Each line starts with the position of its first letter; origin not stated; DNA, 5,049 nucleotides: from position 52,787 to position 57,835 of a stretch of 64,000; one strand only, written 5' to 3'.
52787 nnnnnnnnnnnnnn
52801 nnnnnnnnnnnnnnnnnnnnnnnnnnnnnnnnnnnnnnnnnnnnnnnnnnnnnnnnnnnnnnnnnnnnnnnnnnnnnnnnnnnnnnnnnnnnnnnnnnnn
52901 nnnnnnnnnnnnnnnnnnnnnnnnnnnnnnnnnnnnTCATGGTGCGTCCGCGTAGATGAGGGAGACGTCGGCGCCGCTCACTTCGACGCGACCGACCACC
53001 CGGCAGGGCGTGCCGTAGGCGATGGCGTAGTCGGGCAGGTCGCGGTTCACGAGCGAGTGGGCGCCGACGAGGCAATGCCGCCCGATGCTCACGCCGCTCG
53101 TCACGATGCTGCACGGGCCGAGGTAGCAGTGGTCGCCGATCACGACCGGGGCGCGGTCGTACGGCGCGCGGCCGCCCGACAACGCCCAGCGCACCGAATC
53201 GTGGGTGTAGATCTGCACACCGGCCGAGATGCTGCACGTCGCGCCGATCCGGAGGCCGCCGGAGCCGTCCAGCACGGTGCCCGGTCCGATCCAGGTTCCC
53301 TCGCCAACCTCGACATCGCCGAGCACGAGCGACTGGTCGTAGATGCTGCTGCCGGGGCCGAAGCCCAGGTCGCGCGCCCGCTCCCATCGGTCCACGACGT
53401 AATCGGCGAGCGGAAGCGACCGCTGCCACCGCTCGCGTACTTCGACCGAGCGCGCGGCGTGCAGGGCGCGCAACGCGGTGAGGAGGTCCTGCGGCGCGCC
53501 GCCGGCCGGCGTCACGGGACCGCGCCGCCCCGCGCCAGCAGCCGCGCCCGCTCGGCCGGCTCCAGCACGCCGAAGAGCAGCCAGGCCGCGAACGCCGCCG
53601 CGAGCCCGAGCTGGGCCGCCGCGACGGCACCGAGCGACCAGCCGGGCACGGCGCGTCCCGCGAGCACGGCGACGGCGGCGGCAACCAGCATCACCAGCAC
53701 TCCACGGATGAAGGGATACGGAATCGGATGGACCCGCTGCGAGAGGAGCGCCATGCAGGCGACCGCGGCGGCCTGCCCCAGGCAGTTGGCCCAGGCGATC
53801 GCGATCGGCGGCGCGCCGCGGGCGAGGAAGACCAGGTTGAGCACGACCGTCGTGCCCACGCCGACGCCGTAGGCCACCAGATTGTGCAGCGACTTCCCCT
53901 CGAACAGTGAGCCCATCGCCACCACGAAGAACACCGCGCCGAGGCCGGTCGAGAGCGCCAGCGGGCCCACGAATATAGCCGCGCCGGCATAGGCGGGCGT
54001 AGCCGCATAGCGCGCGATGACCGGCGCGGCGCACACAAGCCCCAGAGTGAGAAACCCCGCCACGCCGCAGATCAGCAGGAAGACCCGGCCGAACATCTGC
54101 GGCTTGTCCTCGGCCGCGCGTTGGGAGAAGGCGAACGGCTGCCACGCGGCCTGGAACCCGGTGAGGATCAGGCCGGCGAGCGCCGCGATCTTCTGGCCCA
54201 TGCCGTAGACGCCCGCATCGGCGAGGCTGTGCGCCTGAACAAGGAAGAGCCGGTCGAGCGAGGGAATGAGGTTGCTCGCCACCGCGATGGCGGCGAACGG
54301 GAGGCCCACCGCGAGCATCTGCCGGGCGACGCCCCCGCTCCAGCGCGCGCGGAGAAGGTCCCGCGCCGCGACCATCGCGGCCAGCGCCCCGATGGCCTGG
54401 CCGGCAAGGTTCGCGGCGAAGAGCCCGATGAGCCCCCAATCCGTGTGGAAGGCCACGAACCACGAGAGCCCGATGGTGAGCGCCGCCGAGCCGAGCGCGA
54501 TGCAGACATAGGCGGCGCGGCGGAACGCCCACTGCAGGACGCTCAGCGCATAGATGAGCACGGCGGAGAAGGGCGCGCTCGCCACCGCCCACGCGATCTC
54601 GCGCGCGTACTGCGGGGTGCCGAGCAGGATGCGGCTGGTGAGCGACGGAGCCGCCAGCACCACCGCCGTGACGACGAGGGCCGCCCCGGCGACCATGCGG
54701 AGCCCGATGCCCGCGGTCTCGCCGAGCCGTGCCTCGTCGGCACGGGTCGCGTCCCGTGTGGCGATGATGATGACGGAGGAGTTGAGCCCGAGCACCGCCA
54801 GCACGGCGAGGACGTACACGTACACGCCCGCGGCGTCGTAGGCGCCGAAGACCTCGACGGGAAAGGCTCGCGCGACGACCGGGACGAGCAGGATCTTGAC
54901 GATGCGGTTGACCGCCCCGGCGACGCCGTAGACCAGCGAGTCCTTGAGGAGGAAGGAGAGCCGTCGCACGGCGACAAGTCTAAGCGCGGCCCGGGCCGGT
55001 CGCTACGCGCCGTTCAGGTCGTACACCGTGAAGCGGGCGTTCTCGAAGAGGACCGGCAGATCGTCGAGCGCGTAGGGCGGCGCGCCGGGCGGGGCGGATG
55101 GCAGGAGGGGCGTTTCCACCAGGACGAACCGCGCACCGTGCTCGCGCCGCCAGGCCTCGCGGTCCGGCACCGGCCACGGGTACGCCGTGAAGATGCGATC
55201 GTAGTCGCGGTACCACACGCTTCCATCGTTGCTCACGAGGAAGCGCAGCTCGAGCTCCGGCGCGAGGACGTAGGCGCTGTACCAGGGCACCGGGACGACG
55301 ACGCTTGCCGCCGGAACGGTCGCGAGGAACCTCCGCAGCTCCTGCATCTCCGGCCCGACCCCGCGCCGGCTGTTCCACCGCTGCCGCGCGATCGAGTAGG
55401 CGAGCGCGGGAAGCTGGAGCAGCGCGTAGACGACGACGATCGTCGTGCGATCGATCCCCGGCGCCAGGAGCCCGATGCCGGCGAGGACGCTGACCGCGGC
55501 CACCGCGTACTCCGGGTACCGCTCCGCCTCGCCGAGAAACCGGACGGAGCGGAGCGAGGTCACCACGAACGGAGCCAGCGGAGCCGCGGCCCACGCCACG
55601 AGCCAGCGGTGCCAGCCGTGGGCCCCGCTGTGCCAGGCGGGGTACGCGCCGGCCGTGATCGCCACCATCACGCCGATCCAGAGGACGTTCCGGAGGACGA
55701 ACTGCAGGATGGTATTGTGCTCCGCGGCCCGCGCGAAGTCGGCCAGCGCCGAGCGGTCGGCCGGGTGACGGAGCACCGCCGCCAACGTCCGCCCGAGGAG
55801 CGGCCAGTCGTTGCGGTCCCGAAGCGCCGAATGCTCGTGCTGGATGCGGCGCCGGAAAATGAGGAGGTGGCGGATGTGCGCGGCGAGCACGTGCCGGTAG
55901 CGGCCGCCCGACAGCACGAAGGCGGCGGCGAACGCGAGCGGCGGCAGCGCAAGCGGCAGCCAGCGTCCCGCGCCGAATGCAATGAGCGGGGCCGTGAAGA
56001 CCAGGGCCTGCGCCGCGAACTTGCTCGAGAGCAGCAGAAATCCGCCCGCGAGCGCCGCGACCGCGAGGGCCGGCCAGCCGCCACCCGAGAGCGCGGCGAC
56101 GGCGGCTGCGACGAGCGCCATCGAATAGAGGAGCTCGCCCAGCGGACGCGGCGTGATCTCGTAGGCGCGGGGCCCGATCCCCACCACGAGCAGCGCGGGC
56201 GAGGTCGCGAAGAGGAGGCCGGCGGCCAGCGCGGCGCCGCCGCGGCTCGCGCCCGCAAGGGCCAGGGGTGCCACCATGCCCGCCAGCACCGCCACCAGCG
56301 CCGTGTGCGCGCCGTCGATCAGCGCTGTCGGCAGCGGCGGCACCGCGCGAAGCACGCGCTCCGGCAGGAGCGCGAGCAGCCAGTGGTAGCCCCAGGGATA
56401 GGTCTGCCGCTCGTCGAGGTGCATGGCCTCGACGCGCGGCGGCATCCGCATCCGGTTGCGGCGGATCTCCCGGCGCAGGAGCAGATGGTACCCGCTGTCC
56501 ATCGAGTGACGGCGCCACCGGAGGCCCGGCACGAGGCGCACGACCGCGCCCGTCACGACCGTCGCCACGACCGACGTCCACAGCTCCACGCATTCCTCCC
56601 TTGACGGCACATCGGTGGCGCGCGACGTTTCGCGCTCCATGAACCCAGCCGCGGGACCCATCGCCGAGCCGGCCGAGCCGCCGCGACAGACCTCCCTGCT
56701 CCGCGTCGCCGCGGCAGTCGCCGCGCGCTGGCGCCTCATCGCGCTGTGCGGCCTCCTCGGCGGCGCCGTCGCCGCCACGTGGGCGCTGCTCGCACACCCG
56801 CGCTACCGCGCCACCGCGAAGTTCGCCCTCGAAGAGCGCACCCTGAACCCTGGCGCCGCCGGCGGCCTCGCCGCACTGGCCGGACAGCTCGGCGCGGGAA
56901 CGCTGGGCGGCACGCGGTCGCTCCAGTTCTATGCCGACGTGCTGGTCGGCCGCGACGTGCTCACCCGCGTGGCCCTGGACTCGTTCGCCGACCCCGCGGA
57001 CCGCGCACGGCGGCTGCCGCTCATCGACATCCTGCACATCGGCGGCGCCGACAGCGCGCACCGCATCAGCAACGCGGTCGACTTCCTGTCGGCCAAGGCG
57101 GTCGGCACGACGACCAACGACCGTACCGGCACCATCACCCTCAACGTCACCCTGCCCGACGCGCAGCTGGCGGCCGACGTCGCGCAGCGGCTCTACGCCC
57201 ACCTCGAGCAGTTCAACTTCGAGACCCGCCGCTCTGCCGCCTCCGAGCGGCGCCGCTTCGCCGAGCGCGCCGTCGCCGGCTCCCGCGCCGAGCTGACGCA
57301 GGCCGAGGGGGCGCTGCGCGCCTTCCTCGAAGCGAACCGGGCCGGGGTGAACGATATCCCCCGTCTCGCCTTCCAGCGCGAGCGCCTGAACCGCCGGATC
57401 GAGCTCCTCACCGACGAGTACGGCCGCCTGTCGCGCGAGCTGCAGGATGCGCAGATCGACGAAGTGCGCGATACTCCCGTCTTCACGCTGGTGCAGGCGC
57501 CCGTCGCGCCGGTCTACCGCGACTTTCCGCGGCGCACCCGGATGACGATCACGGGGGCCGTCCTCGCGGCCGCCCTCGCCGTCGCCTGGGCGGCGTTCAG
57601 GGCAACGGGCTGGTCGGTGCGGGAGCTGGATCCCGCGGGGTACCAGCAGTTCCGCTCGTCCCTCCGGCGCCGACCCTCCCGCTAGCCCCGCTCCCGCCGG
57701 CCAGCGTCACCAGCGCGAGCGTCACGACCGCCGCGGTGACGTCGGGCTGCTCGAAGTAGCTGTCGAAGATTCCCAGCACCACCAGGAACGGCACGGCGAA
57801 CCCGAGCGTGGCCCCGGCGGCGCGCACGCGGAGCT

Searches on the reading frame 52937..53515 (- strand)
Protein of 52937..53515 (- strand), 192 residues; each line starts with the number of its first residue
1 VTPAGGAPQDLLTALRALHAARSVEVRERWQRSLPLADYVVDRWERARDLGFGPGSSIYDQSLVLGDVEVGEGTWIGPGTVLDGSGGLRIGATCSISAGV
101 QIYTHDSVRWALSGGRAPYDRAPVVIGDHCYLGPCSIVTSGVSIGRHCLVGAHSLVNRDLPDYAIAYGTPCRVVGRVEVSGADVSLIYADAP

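Call 41: search_protein_families(library=pfam, proteins=[window:52937-53515:-], max_evalue=0.00001)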
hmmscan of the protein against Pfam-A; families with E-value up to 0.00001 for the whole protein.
window:52937-53515:- (192 aa): 2 families
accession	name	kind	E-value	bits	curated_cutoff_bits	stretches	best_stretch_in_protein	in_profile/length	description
PF00132.30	Hexapep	-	9.3e-15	54.1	27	1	124-157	2-35/36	Bacterial transferase hexapeptide (six repeats)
PF14602.12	Hexapep_2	-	1.4e-06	28.3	27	0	123-152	1-28/34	Hexapeptide repeat of succinyl-transferase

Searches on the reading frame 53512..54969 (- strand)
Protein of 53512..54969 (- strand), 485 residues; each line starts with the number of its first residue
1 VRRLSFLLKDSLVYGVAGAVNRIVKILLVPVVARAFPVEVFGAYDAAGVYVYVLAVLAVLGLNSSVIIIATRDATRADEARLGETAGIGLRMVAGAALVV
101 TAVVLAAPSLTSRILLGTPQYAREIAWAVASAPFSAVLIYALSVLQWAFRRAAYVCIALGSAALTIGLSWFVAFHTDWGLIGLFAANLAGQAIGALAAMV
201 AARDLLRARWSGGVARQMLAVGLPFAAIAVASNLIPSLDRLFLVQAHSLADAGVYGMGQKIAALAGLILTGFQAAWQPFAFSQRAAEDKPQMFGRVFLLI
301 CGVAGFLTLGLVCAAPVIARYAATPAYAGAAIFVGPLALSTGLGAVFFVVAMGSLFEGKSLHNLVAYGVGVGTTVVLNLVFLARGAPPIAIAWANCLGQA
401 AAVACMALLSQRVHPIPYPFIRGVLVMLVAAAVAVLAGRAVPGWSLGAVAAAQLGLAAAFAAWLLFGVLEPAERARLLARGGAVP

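Call 41: search_protein_families(library=pfam, proteins=[window:53512-54969:-], max_evalue=0.00001)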
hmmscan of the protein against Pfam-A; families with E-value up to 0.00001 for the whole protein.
window:53512-54969:- (485 aa): 2 families
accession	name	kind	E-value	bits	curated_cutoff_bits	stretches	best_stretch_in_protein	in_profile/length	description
PF01943.22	Polysacc_synt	-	8e-08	32.5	28.2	1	7-278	1-268/274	Polysaccharide biosynthesis protein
PF13440.11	Polysacc_synt_3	-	4.8e-06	26.5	23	1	31-265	1-224/293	Polysaccharide biosynthesis protein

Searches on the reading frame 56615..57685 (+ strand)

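Call 41: search_protein_families(library=pfam, proteins=[window:56615-57685:+], max_evalue=0.00001)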
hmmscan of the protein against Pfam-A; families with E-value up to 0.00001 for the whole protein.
window:56615-57685:+ (356 aa): 1 family
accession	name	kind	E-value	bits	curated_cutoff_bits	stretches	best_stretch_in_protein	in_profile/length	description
PF02706.20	Wzz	-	1.3e-06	29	25.5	1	26-119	3-87/91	Chain length determinant protein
